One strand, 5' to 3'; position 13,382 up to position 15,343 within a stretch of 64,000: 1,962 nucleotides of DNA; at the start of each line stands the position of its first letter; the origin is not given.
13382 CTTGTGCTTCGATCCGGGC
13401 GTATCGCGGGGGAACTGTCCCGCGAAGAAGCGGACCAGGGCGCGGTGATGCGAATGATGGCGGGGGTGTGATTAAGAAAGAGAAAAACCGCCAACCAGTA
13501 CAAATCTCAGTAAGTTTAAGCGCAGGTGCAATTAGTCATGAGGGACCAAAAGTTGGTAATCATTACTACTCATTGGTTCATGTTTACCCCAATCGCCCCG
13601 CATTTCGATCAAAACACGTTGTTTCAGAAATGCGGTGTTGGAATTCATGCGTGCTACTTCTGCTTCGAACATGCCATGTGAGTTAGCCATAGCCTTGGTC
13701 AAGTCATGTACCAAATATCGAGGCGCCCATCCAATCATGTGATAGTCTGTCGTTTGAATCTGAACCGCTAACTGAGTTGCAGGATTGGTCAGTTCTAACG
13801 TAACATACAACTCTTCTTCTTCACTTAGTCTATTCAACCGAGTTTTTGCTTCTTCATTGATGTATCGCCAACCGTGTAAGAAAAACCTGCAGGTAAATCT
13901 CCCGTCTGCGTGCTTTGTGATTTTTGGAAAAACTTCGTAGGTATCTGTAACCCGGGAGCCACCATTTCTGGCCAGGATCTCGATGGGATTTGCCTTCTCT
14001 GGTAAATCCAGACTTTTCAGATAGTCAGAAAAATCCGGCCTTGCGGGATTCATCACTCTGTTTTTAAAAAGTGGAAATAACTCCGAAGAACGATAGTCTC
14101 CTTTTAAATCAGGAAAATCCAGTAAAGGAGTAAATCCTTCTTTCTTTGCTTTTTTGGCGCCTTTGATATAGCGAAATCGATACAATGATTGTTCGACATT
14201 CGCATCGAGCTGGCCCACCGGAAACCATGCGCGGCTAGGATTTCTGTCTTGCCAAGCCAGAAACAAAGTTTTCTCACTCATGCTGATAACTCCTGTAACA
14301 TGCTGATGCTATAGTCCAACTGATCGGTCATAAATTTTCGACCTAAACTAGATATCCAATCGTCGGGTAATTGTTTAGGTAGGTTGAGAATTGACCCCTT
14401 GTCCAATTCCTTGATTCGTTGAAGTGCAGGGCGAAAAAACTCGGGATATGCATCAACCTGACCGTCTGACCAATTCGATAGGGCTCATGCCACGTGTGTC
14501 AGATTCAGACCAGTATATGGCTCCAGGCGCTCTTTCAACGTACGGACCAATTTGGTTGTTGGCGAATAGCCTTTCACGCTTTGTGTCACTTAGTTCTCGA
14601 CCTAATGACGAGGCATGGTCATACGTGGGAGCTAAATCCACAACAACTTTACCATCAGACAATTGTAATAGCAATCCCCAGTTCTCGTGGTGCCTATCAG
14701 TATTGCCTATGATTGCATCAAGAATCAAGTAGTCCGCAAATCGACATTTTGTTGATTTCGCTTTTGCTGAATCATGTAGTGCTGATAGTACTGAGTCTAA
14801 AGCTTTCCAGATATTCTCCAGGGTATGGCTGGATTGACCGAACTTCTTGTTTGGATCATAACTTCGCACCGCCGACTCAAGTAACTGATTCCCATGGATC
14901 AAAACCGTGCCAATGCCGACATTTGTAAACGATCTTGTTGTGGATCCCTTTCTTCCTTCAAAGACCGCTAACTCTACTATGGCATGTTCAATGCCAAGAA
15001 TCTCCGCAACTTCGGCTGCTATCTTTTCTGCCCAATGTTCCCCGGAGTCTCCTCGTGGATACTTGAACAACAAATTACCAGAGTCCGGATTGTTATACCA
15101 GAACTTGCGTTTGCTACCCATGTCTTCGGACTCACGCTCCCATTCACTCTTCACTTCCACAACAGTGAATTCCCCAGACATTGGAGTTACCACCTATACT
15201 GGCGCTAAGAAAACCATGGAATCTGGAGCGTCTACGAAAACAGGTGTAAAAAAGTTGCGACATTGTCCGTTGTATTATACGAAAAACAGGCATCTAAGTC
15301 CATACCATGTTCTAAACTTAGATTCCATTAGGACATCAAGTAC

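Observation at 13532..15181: Bicistronic HipA-family kinase and HipS-like/HIRAN module in reversed order, without a HipB-type HTH gene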

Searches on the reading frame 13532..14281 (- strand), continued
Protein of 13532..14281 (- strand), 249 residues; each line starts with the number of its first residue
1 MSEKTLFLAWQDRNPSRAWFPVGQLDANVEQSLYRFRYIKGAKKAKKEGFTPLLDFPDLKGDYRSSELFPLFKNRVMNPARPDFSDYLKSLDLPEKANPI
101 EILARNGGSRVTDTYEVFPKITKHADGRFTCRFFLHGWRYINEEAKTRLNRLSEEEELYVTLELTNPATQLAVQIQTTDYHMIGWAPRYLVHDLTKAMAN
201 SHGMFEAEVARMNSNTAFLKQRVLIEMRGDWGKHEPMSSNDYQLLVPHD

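Call 45: find_encoding_contigs(protein=P0019, flank=8000, max_places=2)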
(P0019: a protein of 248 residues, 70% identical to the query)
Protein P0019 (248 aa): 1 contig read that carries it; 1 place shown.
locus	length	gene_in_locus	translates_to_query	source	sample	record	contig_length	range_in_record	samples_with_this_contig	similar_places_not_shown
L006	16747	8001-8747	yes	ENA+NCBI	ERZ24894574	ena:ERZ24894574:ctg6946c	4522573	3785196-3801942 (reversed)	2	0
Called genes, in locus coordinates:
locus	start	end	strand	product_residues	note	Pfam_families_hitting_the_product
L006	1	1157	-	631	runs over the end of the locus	PF00795:CN_hydrolase, PF02540:NAD_synthase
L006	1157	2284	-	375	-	PF00155:Aminotran_1_2, PF12897:Asp_aminotransf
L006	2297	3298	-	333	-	PF02749:QRPTase_N, PF01729:QRPTase_C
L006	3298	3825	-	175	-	PF00857:Isochorismatase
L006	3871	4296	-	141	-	PF01502:PRA-CH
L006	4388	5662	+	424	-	PF00465:Fe-ADH, PF13685:Fe-ADH_2, PF25137:ADH_Fe_C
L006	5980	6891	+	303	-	-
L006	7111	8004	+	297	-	PF07804:HipA_C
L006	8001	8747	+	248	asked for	-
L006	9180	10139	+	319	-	-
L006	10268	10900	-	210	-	PF11536:DUF3226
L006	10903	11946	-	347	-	PF02463:SMC_N, PF13175:AAA_15, PF13476:AAA_23, PF13304:AAA_21, PF13175:AAA_15 (weak)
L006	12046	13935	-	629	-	PF02384:N6_Mtase, PF01420:Methylase_S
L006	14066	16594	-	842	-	PF04313:HSDR_N (faint), PF13588:HSDR_N_2 (weak), PF04851:ResIII, PF00270:DEAD, PF18766:SWI2_SNF2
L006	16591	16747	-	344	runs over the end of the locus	PF01565:FAD_binding_4, PF02873:MurB_C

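Call 46: find_encoding_contigs(protein=P0088, flank=8000, max_places=2)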
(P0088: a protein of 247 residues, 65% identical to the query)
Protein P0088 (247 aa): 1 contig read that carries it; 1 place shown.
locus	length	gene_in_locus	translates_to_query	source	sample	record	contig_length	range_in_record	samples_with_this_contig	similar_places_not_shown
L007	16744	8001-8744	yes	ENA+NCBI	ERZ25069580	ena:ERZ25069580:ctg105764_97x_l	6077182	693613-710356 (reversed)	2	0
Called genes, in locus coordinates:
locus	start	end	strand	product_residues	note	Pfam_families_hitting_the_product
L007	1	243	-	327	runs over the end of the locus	PF00676:E1_dh, PF02775:TPP_enzyme_C (weak), PF13292:DXP_synthase_N (weak)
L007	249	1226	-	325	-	PF02779:Transket_pyr, PF02780:Transketolase_C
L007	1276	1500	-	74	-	-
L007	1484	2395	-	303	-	PF02629:CoA_binding, PF13380:CoA_binding_2 (faint), PF13607:Succ_CoA_lig, PF00549:Ligase_CoA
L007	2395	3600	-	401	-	PF08442:ATP-grasp_2, PF16114:Citrate_bind (weak)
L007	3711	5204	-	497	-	PF00639:Rotamase, PF13616:Rotamase_3, PF13414:TPR_11, PF13432:TPR_16, PF14559:TPR_19 (weak), PF13432:TPR_16, PF14559:TPR_19, PF13414:TPR_11 (weak), +23 more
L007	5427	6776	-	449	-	PF13088:BNR_2 (faint), PF15902:Sortilin-Vps10 (faint), PF24316:Tli3 (faint), PF02012:BNR (faint)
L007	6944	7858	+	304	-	PF14561:TPR_20 (faint), PF23914:TPR_CcmH_CycH (faint), PF07719:TPR_2 (faint), PF13174:TPR_6 (faint), PF13181:TPR_8 (faint), PF12895:ANAPC3 (weak), PF14559:TPR_19, PF13432:TPR_16 (weak), +4 more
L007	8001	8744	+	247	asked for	PF08797:HIRAN (weak)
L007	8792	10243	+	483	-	PF14559:TPR_19, PF13424:TPR_12 (weak), PF13428:TPR_14 (weak), PF13432:TPR_16 (weak), PF14559:TPR_19 (weak), PF13432:TPR_16 (weak), PF13414:TPR_11 (weak), PF13431:TPR_17 (weak), +16 more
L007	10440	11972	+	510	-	PF01839:FG-GAP (faint), PF13517:FG-GAP_3, PF07593:UnbV_ASPIC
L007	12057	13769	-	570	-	PF01839:FG-GAP (faint), PF13517:FG-GAP_3, PF07593:UnbV_ASPIC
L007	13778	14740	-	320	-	PF05721:PhyH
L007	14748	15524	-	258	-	PF03328:HpcH_HpaI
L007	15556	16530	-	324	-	PF01261:AP_endonuc_2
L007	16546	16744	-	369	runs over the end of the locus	PF01408:GFO_IDH_MocA, PF02894:GFO_IDH_MocA_C, PF22725:GFO_IDH_MocA_C3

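Call 47: find_encoding_contigs(protein=P0082, flank=8000, max_places=2)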
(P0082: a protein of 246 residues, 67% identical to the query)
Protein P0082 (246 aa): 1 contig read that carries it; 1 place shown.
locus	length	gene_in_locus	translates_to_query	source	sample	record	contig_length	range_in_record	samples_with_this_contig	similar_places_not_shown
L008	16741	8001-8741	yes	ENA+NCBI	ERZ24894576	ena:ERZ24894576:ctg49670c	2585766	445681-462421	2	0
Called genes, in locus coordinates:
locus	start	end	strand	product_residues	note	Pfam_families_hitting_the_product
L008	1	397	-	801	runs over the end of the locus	PF13491:FtsK_4TM, PF17854:FtsK_alpha, PF01580:FtsK_SpoIIIE, PF09397:FtsK_gamma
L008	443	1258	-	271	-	PF00398:RrnaAD, PF08241:Methyltransf_11 (faint), PF13649:Methyltransf_25 (weak)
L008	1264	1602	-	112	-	-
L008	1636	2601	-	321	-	PF00551:Formyl_trans_N, PF02911:Formyl_trans_C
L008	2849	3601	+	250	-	PF20772:TACO1_YebC_N, PF01709:Transcrip_reg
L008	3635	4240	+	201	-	PF01330:RuvA_N, PF00633:HHH (faint), PF21176:RecR_HhH (faint), PF14520:HHH_5, PF07499:RuvA_C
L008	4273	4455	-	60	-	-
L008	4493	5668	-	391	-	PF01839:FG-GAP (faint), PF13517:FG-GAP_3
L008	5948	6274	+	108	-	-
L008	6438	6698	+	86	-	PF09957:VapB_antitoxin (weak)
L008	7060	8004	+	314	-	PF07804:HipA_C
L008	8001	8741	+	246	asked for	-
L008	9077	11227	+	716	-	PF12161:HsdM_N, PF02384:N6_Mtase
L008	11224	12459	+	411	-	PF01420:Methylase_S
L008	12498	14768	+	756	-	-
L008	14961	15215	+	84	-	-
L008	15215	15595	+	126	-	PF01850:PIN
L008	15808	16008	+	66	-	-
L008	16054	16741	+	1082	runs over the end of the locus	PF04313:HSDR_N, PF04851:ResIII, PF18766:SWI2_SNF2, PF22679:T1R_D3-like, PF11867:T1RH-like_C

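Call 49: find_encoding_contigs(protein=window:13532-14281:-, flank=3000, max_places=10)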
Protein window:13532-14281:- (249 aa): 3 contigs read that carry it; 2 places shown.
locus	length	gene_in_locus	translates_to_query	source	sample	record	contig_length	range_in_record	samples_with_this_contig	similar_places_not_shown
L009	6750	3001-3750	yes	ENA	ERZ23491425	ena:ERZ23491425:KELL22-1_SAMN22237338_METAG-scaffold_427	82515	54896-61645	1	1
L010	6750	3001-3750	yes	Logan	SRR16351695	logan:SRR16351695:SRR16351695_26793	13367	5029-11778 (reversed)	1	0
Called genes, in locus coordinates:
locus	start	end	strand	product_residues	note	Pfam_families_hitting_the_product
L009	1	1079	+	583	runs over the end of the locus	PF00496:SBP_bac_5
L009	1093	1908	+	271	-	PF23441:SDR, PF00106:adh_short, PF08659:KR, PF13561:adh_short_C2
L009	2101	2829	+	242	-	PF07804:HipA_C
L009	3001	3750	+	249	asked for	PF08797:HIRAN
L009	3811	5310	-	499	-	PF00005:ABC_tran, PF13304:AAA_21 (faint), PF00005:ABC_tran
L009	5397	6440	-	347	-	PF00532:Peripla_BP_1 (weak), PF13407:Peripla_BP_4, PF13458:Peripla_BP_6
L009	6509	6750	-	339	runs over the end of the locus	PF02653:BPD_transp_2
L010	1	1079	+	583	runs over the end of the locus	PF00496:SBP_bac_5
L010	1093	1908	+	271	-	PF23441:SDR, PF00106:adh_short, PF08659:KR, PF13561:adh_short_C2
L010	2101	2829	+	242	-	PF07804:HipA_C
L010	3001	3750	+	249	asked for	PF08797:HIRAN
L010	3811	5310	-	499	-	PF00005:ABC_tran, PF13304:AAA_21 (faint), PF00005:ABC_tran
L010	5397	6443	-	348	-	PF00532:Peripla_BP_1 (weak), PF13407:Peripla_BP_4, PF13458:Peripla_BP_6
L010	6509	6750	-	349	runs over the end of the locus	PF02653:BPD_transp_2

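Call 88: find_related_loci(query=A1, collection=viral_contigs, flank=5000)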
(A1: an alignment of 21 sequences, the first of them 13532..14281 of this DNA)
Query A1 (249 aa) in viral_contigs; peptide patterns used: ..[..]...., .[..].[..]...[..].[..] (x = any residue, [..] = any of these).
40 stretches matched a pattern, but none encodes a relative of the query by tblastn (E <= 1e-3).

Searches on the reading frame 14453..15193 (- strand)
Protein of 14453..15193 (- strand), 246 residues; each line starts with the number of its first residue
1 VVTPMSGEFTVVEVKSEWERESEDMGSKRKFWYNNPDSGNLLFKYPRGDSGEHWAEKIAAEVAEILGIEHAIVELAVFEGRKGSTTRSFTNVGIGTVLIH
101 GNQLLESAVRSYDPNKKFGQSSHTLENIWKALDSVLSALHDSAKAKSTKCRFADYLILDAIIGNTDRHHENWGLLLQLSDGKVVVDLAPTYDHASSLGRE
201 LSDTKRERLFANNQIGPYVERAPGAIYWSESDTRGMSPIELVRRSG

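Call 3: search_protein_families(library=pfam, proteins=[window:14453-15193:-], max_evalue=1)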
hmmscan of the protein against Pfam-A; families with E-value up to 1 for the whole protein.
window:14453-15193:- (246 aa): 3 families
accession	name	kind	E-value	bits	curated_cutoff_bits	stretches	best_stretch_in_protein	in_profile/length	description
PF07804.18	HipA_C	-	1.1e-10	42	30.5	1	36-196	18-162/213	HipA-like C-terminal domain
PF00454.33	PI3_PI4_kinase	-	0.0035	17.7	27.1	1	152-184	134-164/241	Phosphatidylinositol 3- and 4-kinase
PF06702.18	Fam20C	-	0.045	13.8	26.8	1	146-203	86-137/218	Golgi casein kinase, C-terminal, Fam20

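Call 11: search_protein_families(library=padloc, proteins=[window:14453-15193:-], max_evalue=1)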
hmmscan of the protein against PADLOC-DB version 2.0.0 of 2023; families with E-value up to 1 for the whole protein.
window:14453-15193:- (246 aa): 9 families
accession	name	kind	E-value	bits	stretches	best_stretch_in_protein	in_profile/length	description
PDLC04345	PDC-M03A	-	8.7e-74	246.5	1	9-244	2-243/302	-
PDLC04344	PDC-M03A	-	1.8e-70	235.8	1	6-243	3-242/305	-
PDLC04342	PDC-M03A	-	3.6e-55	185.6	1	7-225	3-223/299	-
PDLC04343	PDC-M03A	-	6.5e-50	168.2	1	20-241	86-308/370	-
PDLC04340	PDC-M03A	-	1.1e-41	141.1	1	16-231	7-206/280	-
PDLC04341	PDC-M03A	-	9e-34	115.2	1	11-220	5-216/294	-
PDLC04339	PDC-M03A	-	1.4e-30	104.6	1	17-213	10-194/293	-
PDLC04338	PDC-M03A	-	5.6e-27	92.8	1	11-239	106-347/428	-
PDLC04337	PDC-M03A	-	1.5e-13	48.9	1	95-234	24-174/250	-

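Call 12: search_protein_families(library=ncbifam, proteins=[window:14453-15193:-], max_evalue=1)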
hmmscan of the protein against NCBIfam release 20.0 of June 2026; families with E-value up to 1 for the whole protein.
window:14453-15193:- (246 aa): 1 family
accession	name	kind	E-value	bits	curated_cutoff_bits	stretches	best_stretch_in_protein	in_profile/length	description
NF007297.0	PRK09775.1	equivalog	0.026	13.3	401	1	157-193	336-369/446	type II toxin-antitoxin system HipA family toxin YjjJ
